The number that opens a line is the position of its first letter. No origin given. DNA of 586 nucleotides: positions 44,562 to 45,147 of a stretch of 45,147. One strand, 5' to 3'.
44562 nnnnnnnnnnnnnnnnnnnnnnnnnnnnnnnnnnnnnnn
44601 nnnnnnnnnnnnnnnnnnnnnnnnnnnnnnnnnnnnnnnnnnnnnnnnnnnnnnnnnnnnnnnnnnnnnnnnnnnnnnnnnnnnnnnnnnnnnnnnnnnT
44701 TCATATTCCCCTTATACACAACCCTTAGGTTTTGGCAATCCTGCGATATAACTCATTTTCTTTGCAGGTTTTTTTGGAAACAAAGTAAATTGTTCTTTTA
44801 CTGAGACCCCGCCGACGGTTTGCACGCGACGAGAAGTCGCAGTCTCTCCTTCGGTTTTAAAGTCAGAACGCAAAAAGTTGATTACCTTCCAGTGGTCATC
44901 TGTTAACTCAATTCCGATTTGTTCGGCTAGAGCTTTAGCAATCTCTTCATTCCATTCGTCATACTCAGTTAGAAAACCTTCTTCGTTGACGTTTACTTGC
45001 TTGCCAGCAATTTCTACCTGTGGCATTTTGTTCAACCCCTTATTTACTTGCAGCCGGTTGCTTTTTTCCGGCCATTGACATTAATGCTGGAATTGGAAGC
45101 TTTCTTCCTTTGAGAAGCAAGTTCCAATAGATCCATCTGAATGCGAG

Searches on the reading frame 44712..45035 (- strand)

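Call 44: search_protein_families(library=pfam, proteins=[window:44712-45035:-], max_evalue=0.001)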
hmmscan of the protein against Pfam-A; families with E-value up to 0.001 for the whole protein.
window:44712-45035:- (107 aa): 1 family
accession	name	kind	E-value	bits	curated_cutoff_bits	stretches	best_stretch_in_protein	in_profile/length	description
PF04358.19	DsrC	-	4.2e-33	114.4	24.9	1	8-107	1-107/107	DsrC like protein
